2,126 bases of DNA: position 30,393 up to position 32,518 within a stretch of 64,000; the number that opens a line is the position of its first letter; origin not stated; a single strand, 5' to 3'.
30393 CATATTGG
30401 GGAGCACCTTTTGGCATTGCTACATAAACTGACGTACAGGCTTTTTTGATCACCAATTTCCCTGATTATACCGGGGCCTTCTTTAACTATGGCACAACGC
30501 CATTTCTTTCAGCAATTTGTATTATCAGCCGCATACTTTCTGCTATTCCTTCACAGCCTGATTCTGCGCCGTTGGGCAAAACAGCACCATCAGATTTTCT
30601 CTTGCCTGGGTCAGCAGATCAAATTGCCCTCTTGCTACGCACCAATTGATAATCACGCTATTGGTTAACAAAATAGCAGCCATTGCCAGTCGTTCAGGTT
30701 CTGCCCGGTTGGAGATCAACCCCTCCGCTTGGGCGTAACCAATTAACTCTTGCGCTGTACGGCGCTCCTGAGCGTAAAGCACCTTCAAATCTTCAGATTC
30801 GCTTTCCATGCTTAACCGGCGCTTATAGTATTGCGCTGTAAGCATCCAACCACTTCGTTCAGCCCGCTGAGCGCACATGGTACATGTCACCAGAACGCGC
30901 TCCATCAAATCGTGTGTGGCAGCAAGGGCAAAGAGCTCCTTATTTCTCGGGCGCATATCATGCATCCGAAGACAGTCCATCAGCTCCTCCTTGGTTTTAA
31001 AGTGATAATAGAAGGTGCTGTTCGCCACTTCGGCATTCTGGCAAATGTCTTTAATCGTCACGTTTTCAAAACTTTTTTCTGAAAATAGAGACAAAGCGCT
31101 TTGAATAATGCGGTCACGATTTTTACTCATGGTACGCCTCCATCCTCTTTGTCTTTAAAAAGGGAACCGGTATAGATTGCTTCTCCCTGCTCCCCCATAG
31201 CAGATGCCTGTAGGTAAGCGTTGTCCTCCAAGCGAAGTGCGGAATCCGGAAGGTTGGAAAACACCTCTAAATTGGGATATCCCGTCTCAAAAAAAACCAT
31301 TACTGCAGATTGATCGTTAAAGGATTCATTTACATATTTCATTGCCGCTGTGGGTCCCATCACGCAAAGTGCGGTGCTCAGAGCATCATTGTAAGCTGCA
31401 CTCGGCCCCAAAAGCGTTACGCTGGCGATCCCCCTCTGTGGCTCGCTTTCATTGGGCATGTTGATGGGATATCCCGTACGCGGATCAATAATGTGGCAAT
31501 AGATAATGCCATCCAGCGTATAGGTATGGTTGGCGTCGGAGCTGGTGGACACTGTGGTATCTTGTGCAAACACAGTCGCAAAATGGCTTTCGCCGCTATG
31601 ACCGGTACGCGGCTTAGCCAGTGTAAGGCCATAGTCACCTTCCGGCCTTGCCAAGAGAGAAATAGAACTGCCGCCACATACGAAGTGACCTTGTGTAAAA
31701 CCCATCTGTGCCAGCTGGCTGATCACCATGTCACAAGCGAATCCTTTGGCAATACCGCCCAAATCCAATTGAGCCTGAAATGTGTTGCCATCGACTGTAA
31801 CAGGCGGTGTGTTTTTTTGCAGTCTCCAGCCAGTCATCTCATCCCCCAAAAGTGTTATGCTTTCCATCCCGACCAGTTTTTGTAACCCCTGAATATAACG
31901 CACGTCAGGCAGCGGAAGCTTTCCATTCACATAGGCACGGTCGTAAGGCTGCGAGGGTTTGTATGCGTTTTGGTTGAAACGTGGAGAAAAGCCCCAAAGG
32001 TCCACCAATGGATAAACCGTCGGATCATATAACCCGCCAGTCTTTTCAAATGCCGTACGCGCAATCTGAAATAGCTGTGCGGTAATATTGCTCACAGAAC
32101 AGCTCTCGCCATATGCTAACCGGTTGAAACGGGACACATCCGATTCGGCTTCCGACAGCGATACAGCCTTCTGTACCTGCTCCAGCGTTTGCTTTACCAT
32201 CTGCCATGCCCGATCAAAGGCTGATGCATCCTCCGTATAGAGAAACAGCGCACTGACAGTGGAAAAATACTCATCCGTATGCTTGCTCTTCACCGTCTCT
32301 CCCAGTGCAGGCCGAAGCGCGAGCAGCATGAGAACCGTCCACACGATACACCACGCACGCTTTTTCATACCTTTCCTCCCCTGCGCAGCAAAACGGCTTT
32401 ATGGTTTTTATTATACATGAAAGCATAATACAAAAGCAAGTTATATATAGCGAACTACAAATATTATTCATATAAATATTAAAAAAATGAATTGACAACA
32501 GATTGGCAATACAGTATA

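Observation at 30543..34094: ApbE-centred extracytosolic flavoprotein module: exported nitroreductase-fold protein plus PplA-like tandem FMN_bind protein, under a TetR / 18-bp palindrome switch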

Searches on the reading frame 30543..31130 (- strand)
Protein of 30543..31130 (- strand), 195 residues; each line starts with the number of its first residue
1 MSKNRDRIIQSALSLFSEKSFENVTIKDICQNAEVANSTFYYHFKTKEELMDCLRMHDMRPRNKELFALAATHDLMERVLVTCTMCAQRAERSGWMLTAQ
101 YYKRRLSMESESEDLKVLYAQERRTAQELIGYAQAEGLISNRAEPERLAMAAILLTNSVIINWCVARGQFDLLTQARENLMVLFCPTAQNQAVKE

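Call 3: search_protein_families(library=pfam, proteins=[window:30543-31130:-], max_evalue=0.01)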
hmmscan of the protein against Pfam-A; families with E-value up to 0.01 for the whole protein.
window:30543-31130:- (195 aa): 2 families
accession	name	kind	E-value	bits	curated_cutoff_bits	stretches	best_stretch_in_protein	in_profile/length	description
PF00440.29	TetR_N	-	3.1e-13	49.7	24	1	8-51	1-44/47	Bacterial regulatory proteins, tetR family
PF08361.16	TetR_C_2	-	0.0047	17.4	22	1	78-178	8-110/121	MAATS-type transcriptional repressor, C-terminal region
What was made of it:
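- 30543..31130 (-): TetR-family regulator (195 aa), last gene of the apbE-tetR operon. PF00440 TetR_N 3.1e-13 (call 3).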

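Call 4: search_protein_families(library=ncbifam, proteins=[window:30543-31130:-], max_evalue=0.01)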
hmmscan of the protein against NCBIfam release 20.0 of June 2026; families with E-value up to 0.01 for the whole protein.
window:30543-31130:- (195 aa): 22 families
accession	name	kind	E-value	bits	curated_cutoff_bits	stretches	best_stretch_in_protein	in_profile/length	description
NF041196.1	ScbR_bind_reg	equivalog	1.6e-15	57.8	150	1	4-156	7-158/191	ScbR family autoregulator-binding transcription factor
NF007430.0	PRK09975.1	equivalog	9.3e-11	41.3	274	1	3-187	11-204/220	acrEF/envCD operon transcriptional regulator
NF051852.1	efflux_TF_MtrR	exception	1.2e-09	38.2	280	1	3-59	10-66/205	multidrug efflux system transcriptional repressor MtrR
NF007949.0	PRK10668.1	equivalog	2.2e-09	37.1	271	1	4-183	12-198/216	multidrug efflux transporter transcriptional repressor AcrR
NF037937.1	septum_RefZ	equivalog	3.8e-09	36.7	180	1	5-54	1-50/195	forespore capture DNA-binding protein RefZ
TIGR02366.1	DHAK_reg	equivalog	2.2e-08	34.3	129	1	8-81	8-81/176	dihydroxyacetone kinase transcriptional activator DhaS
NF010319.1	PRK13756.1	equivalog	3.2e-08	33.7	265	1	4-62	3-61/199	tetracycline resistance transcriptional repressor TetR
NF053878.1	FATransRegFadRBac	equivalog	1e-07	31.9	200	1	6-177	6-178/190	fatty acid metabolism transcriptional regulator FadR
TIGR03968.1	mycofact_TetR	equivalog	1.1e-07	31.6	224.9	1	3-50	9-56/190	mycofactocin system transcriptional regulator MftR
NF008402.0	PRK11202.1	equivalog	3.1e-07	30.3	151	1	3-50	11-59/211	HTH-type transcriptional repressor FabR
NF051457.1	acryl_TF_AcuR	equivalog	1.6e-06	27.5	247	1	3-50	17-64/204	acrylate utilization transcriptional regulator AcuR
NF053516.1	TranRepPrsAVib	equivalog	2.3e-06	27.6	300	1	3-53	6-56/208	TetR family transcriptional repressor PsrA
NF000040.3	Tn10_TetC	equivalog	3.1e-06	27.5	425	1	7-52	17-62/197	tetracyline resistance-associated transcriptional repressor TetC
NF050111.1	TransRegSACE7040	equivalog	4.2e-06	26.8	250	1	4-51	2-49/186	SACE_7040 family transcriptional regulator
TIGR03384.1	betaine_BetI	equivalog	1.4e-05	24.9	201.3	1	4-52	9-57/189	choline-binding transcriptional repressor BetI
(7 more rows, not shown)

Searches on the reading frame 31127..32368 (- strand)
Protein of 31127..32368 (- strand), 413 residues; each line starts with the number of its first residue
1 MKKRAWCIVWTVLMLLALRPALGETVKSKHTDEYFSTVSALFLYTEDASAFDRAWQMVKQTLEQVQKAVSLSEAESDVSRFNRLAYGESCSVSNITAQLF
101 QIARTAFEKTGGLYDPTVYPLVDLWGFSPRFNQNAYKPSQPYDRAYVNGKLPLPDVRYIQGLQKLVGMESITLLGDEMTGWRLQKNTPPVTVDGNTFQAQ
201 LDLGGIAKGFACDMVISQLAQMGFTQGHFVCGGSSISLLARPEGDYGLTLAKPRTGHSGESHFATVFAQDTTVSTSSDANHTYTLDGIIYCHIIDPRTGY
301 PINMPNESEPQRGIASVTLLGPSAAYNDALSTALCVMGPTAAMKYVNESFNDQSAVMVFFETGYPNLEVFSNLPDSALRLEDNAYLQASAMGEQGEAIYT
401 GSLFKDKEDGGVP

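Call 3: search_protein_families(library=pfam, proteins=[window:31127-32368:-], max_evalue=0.01)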
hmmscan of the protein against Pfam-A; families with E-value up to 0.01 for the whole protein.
window:31127-32368:- (413 aa): 1 family
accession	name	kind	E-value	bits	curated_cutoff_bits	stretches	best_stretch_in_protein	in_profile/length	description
PF02424.20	ApbE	-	1.5e-49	169.3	25.6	1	55-351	14-260/266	ApbE family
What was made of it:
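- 31127..32368 (-): ApbE-family FAD:protein FMN transferase (413 aa) with an N-terminal signal-like segment. PF02424 1.5e-49, 169 bits (call 3).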

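Call 4: search_protein_families(library=ncbifam, proteins=[window:31127-32368:-], max_evalue=0.01)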
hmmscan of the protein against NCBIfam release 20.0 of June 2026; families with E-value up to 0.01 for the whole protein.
window:31127-32368:- (413 aa): 1 family
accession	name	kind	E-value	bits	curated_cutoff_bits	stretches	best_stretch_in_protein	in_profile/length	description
NF007774.0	PRK10461.1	equivalog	3.9e-25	88.5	498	1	46-348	53-319/351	FAD:protein FMN transferase ApbE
